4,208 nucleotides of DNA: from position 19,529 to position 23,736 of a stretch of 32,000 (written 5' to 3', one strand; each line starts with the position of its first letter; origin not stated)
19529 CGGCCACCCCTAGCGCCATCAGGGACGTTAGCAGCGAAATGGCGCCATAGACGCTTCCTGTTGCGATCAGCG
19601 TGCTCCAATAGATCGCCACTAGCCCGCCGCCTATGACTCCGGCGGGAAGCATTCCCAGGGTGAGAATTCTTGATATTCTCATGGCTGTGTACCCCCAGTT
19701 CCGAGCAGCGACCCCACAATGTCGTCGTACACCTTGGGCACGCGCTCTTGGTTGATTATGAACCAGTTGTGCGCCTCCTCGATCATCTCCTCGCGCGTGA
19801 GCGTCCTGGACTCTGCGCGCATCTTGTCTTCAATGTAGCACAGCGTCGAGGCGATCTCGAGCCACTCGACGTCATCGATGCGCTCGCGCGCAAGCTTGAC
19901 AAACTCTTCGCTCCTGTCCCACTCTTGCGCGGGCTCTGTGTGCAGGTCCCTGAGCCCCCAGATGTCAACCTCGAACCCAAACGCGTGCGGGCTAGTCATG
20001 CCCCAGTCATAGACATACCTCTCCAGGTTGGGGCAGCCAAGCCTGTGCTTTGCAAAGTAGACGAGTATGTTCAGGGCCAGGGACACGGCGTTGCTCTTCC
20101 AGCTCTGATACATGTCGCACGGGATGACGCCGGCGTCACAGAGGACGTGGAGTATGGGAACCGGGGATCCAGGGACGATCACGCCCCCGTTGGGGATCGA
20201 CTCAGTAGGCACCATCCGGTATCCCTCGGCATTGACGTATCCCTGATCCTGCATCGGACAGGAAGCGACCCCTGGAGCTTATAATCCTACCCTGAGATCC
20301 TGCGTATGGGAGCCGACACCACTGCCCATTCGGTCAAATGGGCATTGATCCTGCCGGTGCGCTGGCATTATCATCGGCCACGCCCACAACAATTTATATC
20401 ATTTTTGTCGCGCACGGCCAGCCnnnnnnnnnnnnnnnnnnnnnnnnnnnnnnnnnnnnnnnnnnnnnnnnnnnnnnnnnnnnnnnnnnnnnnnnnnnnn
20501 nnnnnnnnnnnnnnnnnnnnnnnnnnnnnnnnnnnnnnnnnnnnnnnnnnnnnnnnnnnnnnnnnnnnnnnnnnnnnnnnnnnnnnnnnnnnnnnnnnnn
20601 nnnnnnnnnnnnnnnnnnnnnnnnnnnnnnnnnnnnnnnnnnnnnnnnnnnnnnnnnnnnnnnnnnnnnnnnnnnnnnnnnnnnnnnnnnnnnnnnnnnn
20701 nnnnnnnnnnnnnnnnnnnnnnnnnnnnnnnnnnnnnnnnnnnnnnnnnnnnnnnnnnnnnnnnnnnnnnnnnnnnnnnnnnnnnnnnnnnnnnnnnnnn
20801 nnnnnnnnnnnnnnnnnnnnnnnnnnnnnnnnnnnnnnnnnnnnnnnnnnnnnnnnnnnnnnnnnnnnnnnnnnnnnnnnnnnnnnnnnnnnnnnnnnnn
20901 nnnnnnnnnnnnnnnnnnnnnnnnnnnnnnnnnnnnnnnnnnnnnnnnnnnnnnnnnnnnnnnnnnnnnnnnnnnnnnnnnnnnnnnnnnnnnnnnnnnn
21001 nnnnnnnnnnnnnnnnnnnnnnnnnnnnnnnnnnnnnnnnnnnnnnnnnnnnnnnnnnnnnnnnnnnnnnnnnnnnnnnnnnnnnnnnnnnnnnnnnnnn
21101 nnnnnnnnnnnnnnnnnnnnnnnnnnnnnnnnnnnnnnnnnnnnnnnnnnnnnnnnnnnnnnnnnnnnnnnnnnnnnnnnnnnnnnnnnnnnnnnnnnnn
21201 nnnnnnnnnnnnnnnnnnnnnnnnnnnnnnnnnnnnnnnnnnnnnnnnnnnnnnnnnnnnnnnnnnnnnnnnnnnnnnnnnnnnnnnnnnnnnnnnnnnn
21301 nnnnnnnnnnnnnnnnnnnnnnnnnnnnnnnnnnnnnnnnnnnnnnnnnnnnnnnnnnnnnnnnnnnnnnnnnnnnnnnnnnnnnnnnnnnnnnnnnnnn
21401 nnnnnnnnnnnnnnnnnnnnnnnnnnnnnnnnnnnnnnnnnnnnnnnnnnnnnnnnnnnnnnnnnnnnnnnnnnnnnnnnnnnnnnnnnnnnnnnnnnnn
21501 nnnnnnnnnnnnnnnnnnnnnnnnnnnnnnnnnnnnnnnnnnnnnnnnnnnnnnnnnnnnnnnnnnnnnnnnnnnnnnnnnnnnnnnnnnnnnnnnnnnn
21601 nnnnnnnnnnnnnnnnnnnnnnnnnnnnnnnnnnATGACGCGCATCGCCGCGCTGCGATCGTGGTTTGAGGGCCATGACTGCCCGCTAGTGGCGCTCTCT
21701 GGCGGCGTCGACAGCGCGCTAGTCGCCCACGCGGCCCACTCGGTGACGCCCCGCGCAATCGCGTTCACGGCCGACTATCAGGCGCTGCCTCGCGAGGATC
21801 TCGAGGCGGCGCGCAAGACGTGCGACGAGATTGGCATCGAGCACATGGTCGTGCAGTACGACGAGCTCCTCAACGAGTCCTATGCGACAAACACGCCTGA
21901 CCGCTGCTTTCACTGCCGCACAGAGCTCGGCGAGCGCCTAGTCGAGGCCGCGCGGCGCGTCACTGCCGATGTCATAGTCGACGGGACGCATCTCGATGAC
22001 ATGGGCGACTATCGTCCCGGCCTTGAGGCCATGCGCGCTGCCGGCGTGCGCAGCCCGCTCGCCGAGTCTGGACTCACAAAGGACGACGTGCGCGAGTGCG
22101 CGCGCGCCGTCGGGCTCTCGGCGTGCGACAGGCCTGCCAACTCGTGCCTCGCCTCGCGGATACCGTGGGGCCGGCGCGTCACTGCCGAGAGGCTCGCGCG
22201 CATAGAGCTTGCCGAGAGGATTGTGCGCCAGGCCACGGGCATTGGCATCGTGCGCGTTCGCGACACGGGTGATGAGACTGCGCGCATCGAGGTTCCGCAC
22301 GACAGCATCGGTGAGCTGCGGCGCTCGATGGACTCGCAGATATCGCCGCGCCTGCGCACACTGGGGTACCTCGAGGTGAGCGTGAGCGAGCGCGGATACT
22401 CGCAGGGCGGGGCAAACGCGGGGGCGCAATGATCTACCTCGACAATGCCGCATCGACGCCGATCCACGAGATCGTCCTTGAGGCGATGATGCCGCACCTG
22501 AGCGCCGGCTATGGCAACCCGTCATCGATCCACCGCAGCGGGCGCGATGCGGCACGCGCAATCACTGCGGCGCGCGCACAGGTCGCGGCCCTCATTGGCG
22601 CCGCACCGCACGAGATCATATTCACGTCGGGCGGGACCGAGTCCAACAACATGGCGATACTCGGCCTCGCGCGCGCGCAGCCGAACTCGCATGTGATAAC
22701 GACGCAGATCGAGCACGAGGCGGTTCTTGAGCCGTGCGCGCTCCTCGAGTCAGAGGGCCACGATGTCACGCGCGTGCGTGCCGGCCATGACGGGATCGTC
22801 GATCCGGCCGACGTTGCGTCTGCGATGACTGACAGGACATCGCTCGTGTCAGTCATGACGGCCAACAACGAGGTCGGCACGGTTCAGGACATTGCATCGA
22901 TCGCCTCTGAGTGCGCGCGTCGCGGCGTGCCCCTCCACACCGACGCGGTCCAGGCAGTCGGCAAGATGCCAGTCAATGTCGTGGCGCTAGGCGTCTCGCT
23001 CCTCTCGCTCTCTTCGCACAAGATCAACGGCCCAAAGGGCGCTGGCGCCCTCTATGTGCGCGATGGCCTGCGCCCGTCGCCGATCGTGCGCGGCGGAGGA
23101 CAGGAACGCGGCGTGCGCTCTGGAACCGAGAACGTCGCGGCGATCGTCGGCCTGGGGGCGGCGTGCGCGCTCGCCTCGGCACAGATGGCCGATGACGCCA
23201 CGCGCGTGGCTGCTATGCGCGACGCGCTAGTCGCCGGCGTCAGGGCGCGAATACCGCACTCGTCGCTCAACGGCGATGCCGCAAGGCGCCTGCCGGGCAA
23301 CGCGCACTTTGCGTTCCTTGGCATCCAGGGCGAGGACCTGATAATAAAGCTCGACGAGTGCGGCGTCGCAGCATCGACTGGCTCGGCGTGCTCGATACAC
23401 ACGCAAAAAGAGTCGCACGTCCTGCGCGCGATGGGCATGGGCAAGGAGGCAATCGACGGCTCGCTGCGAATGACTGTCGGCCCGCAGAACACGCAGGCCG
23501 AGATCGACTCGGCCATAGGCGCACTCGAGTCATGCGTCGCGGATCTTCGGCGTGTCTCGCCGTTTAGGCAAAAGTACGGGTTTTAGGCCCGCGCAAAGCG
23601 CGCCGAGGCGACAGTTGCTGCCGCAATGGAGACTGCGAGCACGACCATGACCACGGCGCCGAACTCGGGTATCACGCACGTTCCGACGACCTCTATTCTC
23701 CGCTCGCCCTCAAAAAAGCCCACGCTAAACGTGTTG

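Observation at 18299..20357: Repeat-bounded ~2-kb cassette splitting the lar genes: duplicated unknown gene plus translationally coupled 3-TM protein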

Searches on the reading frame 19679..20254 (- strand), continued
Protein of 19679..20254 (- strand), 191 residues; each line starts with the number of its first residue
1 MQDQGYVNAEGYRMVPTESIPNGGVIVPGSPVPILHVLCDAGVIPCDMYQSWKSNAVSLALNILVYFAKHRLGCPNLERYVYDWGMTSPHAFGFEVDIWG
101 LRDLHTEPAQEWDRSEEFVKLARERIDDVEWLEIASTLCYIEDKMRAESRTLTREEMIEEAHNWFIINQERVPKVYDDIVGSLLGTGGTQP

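Call 105: find_related_loci(query=A6, collection=viral_contigs, flank=8000)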
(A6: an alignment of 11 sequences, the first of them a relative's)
Query A6 (212 aa) in viral_contigs; peptide patterns used: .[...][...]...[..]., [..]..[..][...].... (x = any residue, [..] = any of these).
97 stretches matched a pattern, but none encodes a relative of the query by tblastn (E <= 1e-3).

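Call 112: list_cluster_members(proteins=[P0001, P0028, P0026, window:19679-20254:-])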
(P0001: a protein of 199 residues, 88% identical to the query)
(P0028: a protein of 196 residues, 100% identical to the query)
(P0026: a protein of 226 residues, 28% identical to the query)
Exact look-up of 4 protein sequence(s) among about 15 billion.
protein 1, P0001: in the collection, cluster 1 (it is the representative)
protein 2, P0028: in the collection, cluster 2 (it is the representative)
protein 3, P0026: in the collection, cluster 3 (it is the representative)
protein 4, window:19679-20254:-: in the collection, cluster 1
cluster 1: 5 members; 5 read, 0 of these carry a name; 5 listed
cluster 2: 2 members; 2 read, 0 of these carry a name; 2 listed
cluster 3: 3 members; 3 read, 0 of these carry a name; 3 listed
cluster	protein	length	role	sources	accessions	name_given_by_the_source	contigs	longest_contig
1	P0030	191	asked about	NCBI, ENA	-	-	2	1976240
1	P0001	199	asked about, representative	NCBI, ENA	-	-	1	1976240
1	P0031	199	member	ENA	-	-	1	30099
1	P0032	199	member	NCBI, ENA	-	-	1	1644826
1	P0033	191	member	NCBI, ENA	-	-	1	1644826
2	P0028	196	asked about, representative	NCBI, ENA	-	-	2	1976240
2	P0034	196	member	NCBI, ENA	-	-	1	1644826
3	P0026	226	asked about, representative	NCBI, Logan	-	-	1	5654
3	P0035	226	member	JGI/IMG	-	-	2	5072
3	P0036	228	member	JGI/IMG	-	-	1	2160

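Call 113: find_encoding_contigs(protein=window:19679-20254:-, flank=1000, max_places=3)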
Protein window:19679-20254:- (191 aa): 1 contig read that carries it; 1 place shown.
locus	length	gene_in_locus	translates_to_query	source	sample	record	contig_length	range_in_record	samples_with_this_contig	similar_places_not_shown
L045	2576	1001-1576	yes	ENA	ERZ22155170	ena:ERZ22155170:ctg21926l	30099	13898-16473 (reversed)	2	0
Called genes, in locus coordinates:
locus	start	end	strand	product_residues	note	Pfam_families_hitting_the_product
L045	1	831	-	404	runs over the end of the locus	PF01969:Ni_insertion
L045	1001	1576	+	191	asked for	-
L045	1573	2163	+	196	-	-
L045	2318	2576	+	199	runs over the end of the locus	-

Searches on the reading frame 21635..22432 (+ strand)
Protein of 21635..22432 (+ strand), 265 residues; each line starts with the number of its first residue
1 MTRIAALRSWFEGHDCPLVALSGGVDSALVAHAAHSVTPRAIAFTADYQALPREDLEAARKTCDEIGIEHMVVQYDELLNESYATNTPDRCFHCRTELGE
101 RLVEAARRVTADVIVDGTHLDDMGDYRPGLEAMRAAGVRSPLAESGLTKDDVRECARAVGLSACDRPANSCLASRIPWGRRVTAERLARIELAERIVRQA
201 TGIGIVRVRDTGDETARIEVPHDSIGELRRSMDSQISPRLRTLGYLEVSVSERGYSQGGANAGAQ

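Call 6: search_protein_families(library=pfam, proteins=[window:21635-22432:+], max_evalue=0.1)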
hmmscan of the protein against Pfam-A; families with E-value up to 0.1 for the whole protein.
window:21635-22432:+ (265 aa): 6 families
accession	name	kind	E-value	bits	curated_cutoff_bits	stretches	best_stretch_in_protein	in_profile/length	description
PF00733.27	Asn_synthase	-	1e-09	39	21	1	19-80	22-86/354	Asparagine synthase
PF06508.19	QueC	-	6.1e-07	29.6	22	1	18-78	3-63/210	Queuosine biosynthesis protein QueC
PF03054.22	tRNA_Me_trans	-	5.1e-06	26.7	20.6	1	18-115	4-123/202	tRNA methyl transferase HUP domain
PF01171.26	ATP_bind_3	-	7.2e-05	23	27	1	18-123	3-109/182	PP-loop family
PF02540.23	NAD_synthase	-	8e-05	22.3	21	1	19-81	23-87/242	NAD synthase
PF24167.1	DUF7411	-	9.1e-05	22.6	28.7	1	19-122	5-107/194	Family of unknown function (DUF7411)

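Call 7: search_protein_families(library=ncbifam, proteins=[window:21635-22432:+], max_evalue=0.1)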
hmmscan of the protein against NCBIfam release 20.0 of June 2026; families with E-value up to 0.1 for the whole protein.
window:21635-22432:+ (265 aa): 14 families
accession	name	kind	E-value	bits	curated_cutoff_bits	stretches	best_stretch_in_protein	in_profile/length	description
TIGR00268.2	TIGR00268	equivalog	1.2e-73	247.6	150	1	6-261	5-259/259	ATP-dependent sacrificial sulfur transferase LarE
NF001138.1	PRK00143.1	equivalog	1.5e-08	34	284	1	18-120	3-123/345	tRNA 2-thiouridine(34) synthase MnmA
NF010587.0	PRK13980.1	equivalog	4.4e-07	29.4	255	1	18-89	35-107/267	NAD+ synthase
TIGR00364.1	TIGR00364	equivalog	1.1e-06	28.4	150.3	1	19-77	3-61/201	7-cyano-7-deazaguanine synthase QueC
TIGR00884.1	guaA_Cterm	equivalog_domain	6.5e-05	22.4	338.75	1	16-126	18-133/310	glutamine-hydrolyzing GMP synthase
TIGR00552.1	nadE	equivalog_domain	6.8e-05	22.2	63.65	1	19-88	27-100/251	NAD(+) synthase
TIGR01536.1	asn_synth_AEB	equivalog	8.4e-05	21.7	267.1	1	19-75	257-315/517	asparagine synthase (glutamine-hydrolyzing)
TIGR02432.1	lysidine_TilS_N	equivalog_domain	0.00025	21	93.6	1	18-122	3-111/189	tRNA lysidine(34) synthetase TilS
NF011155.0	PRK14561.1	equivalog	0.00055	19.7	207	1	20-122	6-106/195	hypothetical protein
TIGR00420.1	trmU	equivalog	0.0084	15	236.95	1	18-77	4-73/351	tRNA 2-thiouridine(34) synthase MnmA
NF010588.0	PRK13981.1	equivalog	0.011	14.1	479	1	18-80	289-353/546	NAD+ synthase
NF049949.1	tRNAsynTtuAPyrococ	equivalog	0.012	14.8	450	1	17-122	50-159/292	tRNA-5-methyluridine(54) 2-sulfurtransferase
NF047749.1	tRNAThiolNcsA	equivalog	0.026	13.7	500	1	16-123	55-175/322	tRNA 2-thiolation protein NcsA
NF000848.1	PRK00074.1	equivalog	0.082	11.5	400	0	15-75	214-277/512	glutamine-hydrolyzing GMP synthase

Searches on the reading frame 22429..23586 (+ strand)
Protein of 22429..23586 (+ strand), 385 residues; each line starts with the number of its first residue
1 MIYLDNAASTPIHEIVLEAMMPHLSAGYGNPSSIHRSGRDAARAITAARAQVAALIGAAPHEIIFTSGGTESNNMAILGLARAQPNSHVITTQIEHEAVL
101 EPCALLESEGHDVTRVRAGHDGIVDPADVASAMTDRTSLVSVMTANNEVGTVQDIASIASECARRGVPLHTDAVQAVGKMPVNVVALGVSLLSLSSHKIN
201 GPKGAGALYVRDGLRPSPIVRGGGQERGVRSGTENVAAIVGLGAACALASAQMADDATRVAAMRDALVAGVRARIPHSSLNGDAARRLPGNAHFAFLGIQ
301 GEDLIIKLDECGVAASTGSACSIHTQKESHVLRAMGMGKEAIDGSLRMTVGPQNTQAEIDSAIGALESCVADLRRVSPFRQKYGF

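Call 6: search_protein_families(library=pfam, proteins=[window:22429-23586:+], max_evalue=0.1)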
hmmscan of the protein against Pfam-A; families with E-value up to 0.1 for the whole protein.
window:22429-23586:+ (385 aa): 5 families
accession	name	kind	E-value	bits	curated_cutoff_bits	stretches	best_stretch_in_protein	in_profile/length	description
PF00266.25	Aminotran_5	-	3.8e-77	260.2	21.5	1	2-360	1-369/371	Aminotransferase class-V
PF01212.27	Beta_elim_lyase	-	6e-09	36.1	27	1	43-174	32-170/288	Beta-eliminating lyase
PF01041.23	DegT_DnrJ_EryC1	-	2e-05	24.4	19.8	1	51-178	32-151/360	DegT/DnrJ/EryC1/StrS aminotransferase family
PF00155.27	Aminotran_1_2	-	8.3e-05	22.4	19.7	1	46-158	45-168/361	Aminotransferase class I and II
PF01053.26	Cys_Met_Meta_PP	-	0.00097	18.2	27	1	49-193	58-193/381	Cys/Met metabolism PLP-dependent enzyme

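Call 7: search_protein_families(library=ncbifam, proteins=[window:22429-23586:+], max_evalue=0.1)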
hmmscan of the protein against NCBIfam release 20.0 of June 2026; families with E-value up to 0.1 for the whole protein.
window:22429-23586:+ (385 aa): 35 families (the best 25 are shown)
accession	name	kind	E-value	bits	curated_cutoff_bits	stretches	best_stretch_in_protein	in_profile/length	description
TIGR03402.1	FeS_nifS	equivalog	2.2e-141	471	530.75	1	2-379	1-379/379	cysteine desulfurase NifS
NF010611.0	PRK14012.1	equivalog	8.9e-113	377.3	548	1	2-379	7-388/406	IscS subfamily cysteine desulfurase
TIGR02006.1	IscS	equivalog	1.5e-112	376.6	643.2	1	2-380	5-385/402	IscS subfamily cysteine desulfurase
TIGR03235.1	DNA_S_dndA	equivalog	6.5e-108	361.2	480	1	3-349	1-352/353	cysteine desulfurase DndA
TIGR03403.1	nifS_epsilon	equivalog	5e-91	305.4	587.7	1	2-377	1-380/382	NifS family cysteine desulfurase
NF002806.0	PRK02948.1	subfamily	6.1e-84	282.2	304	1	1-372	1-374/381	IscS subfamily cysteine desulfurase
TIGR01979.1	sufS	subfamily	6.2e-45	153.7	475.1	1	1-368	19-397/403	SufS family cysteine desulfurase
TIGR01977.1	am_tr_V_EF2568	hypoth_equivalog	3.2e-40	138.3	377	1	2-367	1-374/376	cysteine desulfurase family protein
NF041166.1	f2_encap_cargo1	exception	3.9e-31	108.8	800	1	1-367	246-621/623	family 2A encapsulin nanocompartment cargo protein cysteine desulfurase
NF008126.0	PRK10874.1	equivalog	4.2e-30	105.2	607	1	2-370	21-396/401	cysteine desulfurase CsdA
TIGR03392.1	FeS_syn_CsdA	equivalog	7.7e-30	104.3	493.6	1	2-371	18-394/398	cysteine desulfurase CsdA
TIGR01976.1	am_tr_V_VC1184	hypoth_equivalog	8.3e-30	104.4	352.35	1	1-273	19-296/401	cysteine desulfurase-like protein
NF006791.0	PRK09295.1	equivalog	1.1e-29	103.8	661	1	1-326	24-369/406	cysteine desulfurase SufS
NF040779.1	Sec_lyase_SclA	exception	1.2e-27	96.8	525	1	2-367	1-374/378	selenocysteine lyase SclA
TIGR04343.1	egtE_PLP_lyase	equivalog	2e-18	66.4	400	1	38-246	49-261/370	ergothioneine biosynthesis PLP-dependent enzyme EgtE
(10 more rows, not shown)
